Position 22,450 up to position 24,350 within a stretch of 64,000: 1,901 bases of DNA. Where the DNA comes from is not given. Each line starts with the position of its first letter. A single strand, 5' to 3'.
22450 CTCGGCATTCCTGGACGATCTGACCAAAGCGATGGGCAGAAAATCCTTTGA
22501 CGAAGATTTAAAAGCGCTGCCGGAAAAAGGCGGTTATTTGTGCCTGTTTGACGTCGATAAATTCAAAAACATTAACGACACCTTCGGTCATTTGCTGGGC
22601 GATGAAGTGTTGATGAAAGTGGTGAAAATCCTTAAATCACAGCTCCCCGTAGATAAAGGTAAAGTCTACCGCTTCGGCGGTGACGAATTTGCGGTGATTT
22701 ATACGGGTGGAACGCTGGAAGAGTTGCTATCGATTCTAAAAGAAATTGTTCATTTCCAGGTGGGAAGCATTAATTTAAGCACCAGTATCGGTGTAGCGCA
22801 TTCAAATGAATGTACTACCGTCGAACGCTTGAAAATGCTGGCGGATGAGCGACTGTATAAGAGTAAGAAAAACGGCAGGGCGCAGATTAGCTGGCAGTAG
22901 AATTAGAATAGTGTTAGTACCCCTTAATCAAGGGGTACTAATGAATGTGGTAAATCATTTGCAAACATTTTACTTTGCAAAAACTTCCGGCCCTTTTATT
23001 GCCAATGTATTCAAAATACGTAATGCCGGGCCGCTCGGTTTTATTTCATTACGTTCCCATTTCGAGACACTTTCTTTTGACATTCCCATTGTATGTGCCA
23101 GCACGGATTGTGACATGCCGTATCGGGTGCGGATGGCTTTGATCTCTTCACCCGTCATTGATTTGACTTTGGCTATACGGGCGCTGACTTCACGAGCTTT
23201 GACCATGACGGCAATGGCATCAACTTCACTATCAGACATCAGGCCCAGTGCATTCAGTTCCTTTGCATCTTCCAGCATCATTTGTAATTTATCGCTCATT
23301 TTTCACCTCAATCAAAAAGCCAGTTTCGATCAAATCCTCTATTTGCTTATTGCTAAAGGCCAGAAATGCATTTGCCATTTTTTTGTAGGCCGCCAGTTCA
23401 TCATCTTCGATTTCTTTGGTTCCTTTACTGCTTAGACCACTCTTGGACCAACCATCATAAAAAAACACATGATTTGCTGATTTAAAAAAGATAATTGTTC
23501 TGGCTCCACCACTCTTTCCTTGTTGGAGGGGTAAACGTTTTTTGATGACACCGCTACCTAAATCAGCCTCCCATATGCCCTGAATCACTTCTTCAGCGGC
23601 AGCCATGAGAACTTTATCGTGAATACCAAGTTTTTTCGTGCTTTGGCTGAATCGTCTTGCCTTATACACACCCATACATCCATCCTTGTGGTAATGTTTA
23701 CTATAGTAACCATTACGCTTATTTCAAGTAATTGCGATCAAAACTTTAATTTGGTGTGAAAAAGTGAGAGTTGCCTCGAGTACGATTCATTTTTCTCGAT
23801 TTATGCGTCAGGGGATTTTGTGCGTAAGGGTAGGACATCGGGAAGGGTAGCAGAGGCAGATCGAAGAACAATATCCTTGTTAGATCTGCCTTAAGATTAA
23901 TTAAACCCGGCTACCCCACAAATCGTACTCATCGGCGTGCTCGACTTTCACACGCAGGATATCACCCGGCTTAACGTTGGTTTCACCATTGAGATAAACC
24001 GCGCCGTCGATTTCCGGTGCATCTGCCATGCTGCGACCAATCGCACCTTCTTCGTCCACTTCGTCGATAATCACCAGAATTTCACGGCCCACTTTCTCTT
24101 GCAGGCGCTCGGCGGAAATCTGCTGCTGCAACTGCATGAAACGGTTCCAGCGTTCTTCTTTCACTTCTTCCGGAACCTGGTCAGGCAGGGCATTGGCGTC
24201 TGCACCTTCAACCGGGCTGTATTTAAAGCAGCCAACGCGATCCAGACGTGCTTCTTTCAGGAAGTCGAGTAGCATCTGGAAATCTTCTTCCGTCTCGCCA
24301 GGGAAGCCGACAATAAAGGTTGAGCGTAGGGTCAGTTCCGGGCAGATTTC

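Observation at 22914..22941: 28-bp perfect stem-loop without a U-tract at the cassette's distal boundary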

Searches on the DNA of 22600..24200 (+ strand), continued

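Call 19: get_annotated_region(hit=H101, flank=700)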
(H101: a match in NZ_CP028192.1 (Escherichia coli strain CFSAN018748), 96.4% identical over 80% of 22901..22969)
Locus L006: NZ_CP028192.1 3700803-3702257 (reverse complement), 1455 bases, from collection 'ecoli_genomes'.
description: Escherichia coli strain CFSAN018748 chromosome, complete genome
organism: Escherichia coli strain CFSAN018748 (NCBI taxid 562)
replicon: chromosome; assembly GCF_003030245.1
host: -; source: tissue and/or biological fluid swine; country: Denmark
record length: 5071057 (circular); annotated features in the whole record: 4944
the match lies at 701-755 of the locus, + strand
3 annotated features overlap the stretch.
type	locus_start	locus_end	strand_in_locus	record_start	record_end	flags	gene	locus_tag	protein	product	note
CDS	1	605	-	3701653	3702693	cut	-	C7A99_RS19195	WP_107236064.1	IS481 family transposase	-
CDS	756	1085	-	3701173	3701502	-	-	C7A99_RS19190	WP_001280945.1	helix-turn-helix domain-containing protein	-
CDS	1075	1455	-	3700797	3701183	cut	-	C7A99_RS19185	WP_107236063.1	type II toxin-antitoxin system RelE/ParE family toxin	-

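Call 20: get_annotated_region(hit=H86, flank=700)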
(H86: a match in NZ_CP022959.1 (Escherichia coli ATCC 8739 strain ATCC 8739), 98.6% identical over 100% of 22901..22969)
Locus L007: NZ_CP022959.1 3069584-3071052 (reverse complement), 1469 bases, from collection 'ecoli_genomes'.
description: Escherichia coli ATCC 8739 chromosome, complete genome
organism: Escherichia coli ATCC 8739 strain ATCC 8739 (NCBI taxid 481805)
replicon: chromosome; assembly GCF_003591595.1
host: -; source: stepwise adaptation to AgNO3; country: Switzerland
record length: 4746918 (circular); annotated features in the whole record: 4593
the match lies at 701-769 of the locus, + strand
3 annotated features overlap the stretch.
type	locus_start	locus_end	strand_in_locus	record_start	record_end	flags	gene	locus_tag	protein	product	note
CDS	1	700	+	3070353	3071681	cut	dgcI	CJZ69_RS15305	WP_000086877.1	GGDEF domain-containing protein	-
CDS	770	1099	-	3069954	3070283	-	-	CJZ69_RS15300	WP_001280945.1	helix-turn-helix domain-containing protein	-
CDS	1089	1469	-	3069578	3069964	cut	-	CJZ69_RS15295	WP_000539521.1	type II toxin-antitoxin system RelE/ParE family toxin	-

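Call 38: get_annotated_region(hit=H40, flank=2500)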
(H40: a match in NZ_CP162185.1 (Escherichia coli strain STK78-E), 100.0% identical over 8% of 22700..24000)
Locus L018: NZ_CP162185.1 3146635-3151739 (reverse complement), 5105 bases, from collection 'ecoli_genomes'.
description: Escherichia coli strain STK78-E chromosome, complete genome
organism: Escherichia coli strain STK78-E (NCBI taxid 562)
replicon: chromosome; assembly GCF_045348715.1
host: -; source: Coriander root, import product; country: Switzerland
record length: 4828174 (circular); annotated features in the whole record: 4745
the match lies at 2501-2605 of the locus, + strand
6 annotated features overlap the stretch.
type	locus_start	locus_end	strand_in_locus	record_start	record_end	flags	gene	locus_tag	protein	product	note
CDS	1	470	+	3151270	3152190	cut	gsiC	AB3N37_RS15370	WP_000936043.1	glutathione ABC transporter permease GsiC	-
CDS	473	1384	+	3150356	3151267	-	gsiD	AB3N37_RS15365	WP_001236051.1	glutathione ABC transporter permease GsiD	-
CDS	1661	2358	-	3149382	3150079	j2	-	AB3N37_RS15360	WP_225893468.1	IS1 family transposase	programmed frameshift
CDS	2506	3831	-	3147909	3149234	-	rimO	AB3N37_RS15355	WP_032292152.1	30S ribosomal protein S12 methylthiotransferase RimO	-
CDS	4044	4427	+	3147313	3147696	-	bssR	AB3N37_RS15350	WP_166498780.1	biofilm formation regulator BssR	-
CDS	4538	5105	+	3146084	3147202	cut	yliI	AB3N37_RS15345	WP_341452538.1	aldose sugar dehydrogenase YliI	-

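Call 50: search_dna_similar(query=window:22901-23675:+, collection=ecoli_genomes, mode=near, max_rows=60, rows=spread)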
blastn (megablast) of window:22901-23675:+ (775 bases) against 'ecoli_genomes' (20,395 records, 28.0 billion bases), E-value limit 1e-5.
Records with a match: 1138; places in all: 1146; records where one place covers at least 80% of the query: 1128.
Genomes with a match: 1138 of 5426; with a place that covers at least 80% of the query: 1128. Places per genome that has any: lowest 1, median 1, highest 2. On chromosomes: 1145 places; on plasmids: 1.
Best place of each record, by identity: >=99% 700; 95-99% 436; 90-95% 1; 80-90% 1.
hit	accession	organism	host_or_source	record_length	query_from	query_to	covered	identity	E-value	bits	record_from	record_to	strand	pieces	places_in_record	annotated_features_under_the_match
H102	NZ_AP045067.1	Escherichia coli strain JNE23-011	Homo sapiens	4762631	1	775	100%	100.0%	0e+0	1432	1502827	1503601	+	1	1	type II toxin-antitoxin system RelE/ParE family toxin | helix-turn-helix domain-containing protein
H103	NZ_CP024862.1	Escherichia coli strain AR_0015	missing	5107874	1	775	100%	99.9%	0e+0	1426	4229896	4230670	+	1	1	type II toxin-antitoxin system RelE/ParE family toxin | helix-turn-helix domain-containing protein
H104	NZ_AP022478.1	Escherichia coli strain STN0717-11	-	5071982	1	775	100%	99.9%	0e+0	1426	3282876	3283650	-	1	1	type II toxin-antitoxin system RelE/ParE family toxin | helix-turn-helix domain-containing protein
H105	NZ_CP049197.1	Escherichia coli strain E597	dog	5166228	1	775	100%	99.9%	0e+0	1426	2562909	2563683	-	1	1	type II toxin-antitoxin system RelE/ParE family toxin | helix-turn-helix domain-containing protein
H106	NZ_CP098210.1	Escherichia coli strain Z0117EC0051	Canis lupus familiaris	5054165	1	775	100%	99.9%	0e+0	1426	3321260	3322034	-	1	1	type II toxin-antitoxin system RelE/ParE family toxin | helix-turn-helix domain-containing protein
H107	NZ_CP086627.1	Escherichia coli strain RIVM_C036569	Homo sapiens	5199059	1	775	100%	99.9%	0e+0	1426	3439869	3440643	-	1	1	type II toxin-antitoxin system RelE/ParE family toxin | helix-turn-helix domain-containing protein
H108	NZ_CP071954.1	Escherichia coli strain SB0258h1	Manawatu river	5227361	1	775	100%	99.9%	0e+0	1426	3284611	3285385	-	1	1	type II toxin-antitoxin system RelE/ParE family toxin | helix-turn-helix domain-containing protein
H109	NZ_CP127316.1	Escherichia coli strain Ch1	Gallus gallus domesticus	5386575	1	775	100%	99.9%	0e+0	1426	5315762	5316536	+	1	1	type II toxin-antitoxin system RelE/ParE family toxin | helix-turn-helix domain-containing protein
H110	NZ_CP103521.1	Escherichia coli strain 2779 - blood draw same patient as ...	Homo sapiens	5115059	1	775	100%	99.9%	0e+0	1426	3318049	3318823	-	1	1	type II toxin-antitoxin system RelE/ParE family toxin | helix-turn-helix domain-containing protein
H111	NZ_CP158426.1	Escherichia coli strain NRZ14408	Homo sapiens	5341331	1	775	100%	99.9%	0e+0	1426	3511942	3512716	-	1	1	type II toxin-antitoxin system RelE/ParE family toxin | DNA-binding transcriptional regulator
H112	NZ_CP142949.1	Escherichia coli strain EC190329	Homo sapiens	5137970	1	775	100%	99.9%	0e+0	1426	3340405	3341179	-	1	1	type II toxin-antitoxin system RelE/ParE family toxin | helix-turn-helix domain-containing protein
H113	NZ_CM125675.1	Escherichia coli strain 2020N21-246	Homo sapiens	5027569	1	775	100%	99.9%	0e+0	1426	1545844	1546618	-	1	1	type II toxin-antitoxin system RelE/ParE family toxin | helix-turn-helix domain-containing protein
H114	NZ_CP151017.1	Escherichia coli strain 19KM1803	Cat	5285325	1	775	100%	99.9%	0e+0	1426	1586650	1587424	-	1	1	type II toxin-antitoxin system RelE/ParE family toxin | DNA-binding transcriptional regulator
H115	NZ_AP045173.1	Escherichia coli strain JNEC-KY177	Homo sapiens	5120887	1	775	100%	99.9%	0e+0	1426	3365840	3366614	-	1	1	type II toxin-antitoxin system RelE/ParE family toxin | helix-turn-helix domain-containing protein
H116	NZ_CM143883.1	Escherichia coli strain E26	Homo sapiens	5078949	1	775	100%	99.9%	0e+0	1426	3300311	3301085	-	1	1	type II toxin-antitoxin system RelE/ParE family toxin | helix-turn-helix domain-containing protein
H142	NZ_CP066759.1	Escherichia coli O157:H7 strain ECP19-198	missing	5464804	1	775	100%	98.6%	0e+0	1371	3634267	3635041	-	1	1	type II toxin-antitoxin system RelE/ParE family toxin | helix-turn-helix domain-containing protein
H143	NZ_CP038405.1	Escherichia coli O157:H7 strain ATCC 35150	Homo sapiens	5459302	1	775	100%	98.6%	0e+0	1371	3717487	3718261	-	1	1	type II toxin-antitoxin system RelE/ParE family toxin | helix-turn-helix domain-containing protein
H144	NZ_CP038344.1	Escherichia coli O157:H7 strain Gim1-1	cattle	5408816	1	775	100%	98.6%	0e+0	1371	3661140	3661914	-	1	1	type II toxin-antitoxin system RelE/ParE family toxin | helix-turn-helix domain-containing protein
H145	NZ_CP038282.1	Escherichia coli O157:H7 strain F8492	beef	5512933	1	775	100%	98.6%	0e+0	1371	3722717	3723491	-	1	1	type II toxin-antitoxin system RelE/ParE family toxin | helix-turn-helix domain-containing protein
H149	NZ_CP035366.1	Escherichia coli O157:H7 strain C1-057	Rectal fecal grab samples from a ...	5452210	1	775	100%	98.6%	0e+0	1371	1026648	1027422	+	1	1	type II toxin-antitoxin system RelE/ParE family toxin | helix-turn-helix domain-containing protein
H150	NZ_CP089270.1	Escherichia coli O157:H7 strain M1300706002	Homo sapiens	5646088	1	775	100%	98.6%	0e+0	1371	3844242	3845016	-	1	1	type II toxin-antitoxin system RelE/ParE family toxin | helix-turn-helix domain-containing protein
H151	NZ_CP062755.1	Escherichia coli O157:H7 strain Z903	Bovine Faeces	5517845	1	775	100%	98.6%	0e+0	1371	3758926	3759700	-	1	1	type II toxin-antitoxin system RelE/ParE family toxin | helix-turn-helix domain-containing protein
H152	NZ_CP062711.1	Escherichia coli O157:H7 strain Z1831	Bovine Faeces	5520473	1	775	100%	98.6%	0e+0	1371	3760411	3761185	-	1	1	type II toxin-antitoxin system RelE/ParE family toxin | helix-turn-helix domain-containing protein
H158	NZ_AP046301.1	Escherichia coli O157:H7 strain RIMD 0509939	Homo sapiens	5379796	1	775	100%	98.6%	0e+0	1371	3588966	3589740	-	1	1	type II toxin-antitoxin system RelE/ParE family toxin | helix-turn-helix domain-containing protein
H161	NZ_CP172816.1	Escherichia coli strain BS-01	Gallus gallus domesticus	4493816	1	736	60%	92.5%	1e-116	668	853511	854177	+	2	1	type II toxin-antitoxin system RelE/ParE family toxin | dgcI: GGDEF domain-containing protein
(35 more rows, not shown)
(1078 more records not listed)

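Call 51: get_annotated_region(hit=H161, flank=400)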
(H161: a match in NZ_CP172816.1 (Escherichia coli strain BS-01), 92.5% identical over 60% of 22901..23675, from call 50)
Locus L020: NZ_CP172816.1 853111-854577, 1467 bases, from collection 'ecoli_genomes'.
description: Escherichia coli strain BS-01 chromosome, complete genome
organism: Escherichia coli strain BS-01 (NCBI taxid 562)
replicon: chromosome; assembly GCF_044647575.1
host: Gallus gallus domesticus; source: Broiler stool, day of birth, week 1; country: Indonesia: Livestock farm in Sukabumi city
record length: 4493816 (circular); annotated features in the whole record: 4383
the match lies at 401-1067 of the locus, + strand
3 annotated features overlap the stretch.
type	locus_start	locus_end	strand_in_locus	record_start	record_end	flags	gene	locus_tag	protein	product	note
CDS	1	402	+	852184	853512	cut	dgcI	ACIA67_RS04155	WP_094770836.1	GGDEF domain-containing protein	-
CDS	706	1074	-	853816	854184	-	-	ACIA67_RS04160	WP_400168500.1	type II toxin-antitoxin system RelE/ParE family toxin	-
CDS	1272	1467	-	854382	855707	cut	rimO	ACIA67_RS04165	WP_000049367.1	30S ribosomal protein S12 methylthiotransferase RimO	-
